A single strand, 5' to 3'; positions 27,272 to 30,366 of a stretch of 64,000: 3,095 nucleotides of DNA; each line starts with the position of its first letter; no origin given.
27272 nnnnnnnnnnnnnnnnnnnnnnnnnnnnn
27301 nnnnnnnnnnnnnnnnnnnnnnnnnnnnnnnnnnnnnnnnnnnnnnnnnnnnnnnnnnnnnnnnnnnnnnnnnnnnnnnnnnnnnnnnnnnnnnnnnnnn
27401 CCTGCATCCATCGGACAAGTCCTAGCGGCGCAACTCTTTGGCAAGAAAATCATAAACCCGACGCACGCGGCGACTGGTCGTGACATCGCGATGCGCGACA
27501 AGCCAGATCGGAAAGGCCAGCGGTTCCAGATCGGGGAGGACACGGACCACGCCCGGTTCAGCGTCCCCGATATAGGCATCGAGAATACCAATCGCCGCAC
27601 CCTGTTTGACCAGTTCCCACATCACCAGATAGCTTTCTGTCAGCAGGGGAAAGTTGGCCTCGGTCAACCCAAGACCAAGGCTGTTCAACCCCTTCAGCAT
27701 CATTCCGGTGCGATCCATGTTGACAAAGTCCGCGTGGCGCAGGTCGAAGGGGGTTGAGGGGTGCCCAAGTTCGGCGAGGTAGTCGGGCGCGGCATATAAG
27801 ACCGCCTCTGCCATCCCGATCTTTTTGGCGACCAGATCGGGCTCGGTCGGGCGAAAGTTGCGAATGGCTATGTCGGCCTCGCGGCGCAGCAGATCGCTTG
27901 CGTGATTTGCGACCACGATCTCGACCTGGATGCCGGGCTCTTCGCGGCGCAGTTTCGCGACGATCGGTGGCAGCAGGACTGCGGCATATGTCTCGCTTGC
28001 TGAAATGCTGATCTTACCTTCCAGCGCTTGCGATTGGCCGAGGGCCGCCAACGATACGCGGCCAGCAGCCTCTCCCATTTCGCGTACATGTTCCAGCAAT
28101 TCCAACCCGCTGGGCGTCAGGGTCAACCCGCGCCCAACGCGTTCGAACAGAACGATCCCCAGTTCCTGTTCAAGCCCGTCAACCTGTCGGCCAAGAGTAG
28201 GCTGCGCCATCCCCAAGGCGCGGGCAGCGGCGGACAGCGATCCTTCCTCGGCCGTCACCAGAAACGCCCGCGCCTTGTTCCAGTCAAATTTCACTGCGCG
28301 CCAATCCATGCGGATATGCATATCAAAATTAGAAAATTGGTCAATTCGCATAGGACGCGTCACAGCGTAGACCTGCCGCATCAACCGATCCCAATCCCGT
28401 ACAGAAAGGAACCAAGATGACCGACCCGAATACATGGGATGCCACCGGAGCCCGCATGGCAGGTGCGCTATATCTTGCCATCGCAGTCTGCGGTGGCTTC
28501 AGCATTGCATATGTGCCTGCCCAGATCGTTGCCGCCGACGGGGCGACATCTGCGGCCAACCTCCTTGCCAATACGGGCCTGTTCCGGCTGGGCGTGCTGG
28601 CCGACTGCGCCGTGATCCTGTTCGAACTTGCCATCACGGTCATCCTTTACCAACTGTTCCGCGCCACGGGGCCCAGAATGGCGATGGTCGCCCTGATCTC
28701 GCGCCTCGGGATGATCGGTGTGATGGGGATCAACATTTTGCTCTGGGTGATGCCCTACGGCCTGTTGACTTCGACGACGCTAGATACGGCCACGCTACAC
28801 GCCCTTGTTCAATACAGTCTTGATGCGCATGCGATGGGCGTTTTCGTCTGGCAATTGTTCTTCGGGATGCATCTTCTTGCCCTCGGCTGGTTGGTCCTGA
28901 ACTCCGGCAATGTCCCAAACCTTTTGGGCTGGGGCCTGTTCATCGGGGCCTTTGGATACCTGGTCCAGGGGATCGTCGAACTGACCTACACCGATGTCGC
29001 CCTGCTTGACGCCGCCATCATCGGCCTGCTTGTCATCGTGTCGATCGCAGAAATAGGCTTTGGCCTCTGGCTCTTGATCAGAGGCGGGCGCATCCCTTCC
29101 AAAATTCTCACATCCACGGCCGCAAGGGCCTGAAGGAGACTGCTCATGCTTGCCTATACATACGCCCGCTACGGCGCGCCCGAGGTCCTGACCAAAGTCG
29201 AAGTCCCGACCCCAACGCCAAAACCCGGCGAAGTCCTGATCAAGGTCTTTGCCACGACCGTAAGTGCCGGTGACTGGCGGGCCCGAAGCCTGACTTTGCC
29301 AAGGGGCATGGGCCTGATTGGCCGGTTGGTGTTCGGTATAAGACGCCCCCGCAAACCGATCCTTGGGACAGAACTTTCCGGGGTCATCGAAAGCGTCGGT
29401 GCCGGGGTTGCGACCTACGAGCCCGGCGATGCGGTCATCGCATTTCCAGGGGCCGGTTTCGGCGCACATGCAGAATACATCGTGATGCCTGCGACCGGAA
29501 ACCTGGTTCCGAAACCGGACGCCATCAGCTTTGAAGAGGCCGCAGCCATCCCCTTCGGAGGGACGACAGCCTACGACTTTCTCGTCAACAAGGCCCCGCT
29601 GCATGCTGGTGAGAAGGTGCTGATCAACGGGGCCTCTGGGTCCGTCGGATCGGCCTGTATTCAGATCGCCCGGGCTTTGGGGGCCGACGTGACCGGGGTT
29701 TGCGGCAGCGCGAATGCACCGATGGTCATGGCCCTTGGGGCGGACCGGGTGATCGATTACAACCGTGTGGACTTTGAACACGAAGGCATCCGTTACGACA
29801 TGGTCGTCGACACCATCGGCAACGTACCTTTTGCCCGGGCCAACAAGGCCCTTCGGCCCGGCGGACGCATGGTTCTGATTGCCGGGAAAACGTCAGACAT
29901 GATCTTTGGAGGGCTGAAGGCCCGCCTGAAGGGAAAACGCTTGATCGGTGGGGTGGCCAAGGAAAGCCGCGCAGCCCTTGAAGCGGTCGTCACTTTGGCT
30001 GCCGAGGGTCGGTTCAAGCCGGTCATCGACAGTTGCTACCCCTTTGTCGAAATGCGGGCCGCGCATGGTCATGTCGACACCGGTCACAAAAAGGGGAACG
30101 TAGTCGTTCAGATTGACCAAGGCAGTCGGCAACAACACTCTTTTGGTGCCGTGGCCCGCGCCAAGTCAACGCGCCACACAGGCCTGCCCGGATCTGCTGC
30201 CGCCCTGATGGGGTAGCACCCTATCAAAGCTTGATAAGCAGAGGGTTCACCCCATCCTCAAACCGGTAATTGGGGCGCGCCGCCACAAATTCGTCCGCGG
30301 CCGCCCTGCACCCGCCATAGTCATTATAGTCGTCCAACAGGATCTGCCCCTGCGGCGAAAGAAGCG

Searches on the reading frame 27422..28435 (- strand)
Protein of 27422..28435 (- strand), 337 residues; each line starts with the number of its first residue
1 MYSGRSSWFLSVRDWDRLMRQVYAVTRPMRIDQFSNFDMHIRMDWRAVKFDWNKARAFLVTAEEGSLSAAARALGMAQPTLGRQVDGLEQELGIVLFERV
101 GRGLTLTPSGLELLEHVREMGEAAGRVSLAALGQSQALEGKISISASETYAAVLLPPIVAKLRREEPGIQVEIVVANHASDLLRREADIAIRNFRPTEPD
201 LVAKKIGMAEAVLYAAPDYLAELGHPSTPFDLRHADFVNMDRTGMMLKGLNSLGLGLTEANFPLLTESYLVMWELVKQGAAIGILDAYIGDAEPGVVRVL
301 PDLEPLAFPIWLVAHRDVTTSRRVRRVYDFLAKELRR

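Call 65: search_protein_families(library=pfam, proteins=[window:27422-28435:-], max_evalue=0.00001)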
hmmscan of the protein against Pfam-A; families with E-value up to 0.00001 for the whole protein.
window:27422-28435:- (337 aa): 2 families
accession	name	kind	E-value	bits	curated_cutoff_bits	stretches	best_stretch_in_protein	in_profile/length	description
PF03466.25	LysR_substrate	-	2.3e-32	112.5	28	1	136-335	2-208/209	LysR substrate binding domain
PF00126.33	HTH_1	-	4.4e-20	71.8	26.6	1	52-110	1-59/60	Bacterial regulatory helix-turn-helix protein, lysR family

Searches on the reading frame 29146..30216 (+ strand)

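Call 65: search_protein_families(library=pfam, proteins=[window:29146-30216:+], max_evalue=0.00001)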
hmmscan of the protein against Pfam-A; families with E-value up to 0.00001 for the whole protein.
window:29146-30216:+ (356 aa): 3 families
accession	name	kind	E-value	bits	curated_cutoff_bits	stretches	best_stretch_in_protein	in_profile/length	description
PF13602.12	ADH_zinc_N_2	-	7.6e-24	85.6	27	1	197-321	1-134/134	Zinc-binding dehydrogenase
PF00107.32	ADH_zinc_N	-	1.5e-15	57.8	31.8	1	167-272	2-115/129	Zinc-binding dehydrogenase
PF08240.17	ADH_N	-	8.3e-12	45.7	23.5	1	26-125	1-104/104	Alcohol dehydrogenase GroES-like domain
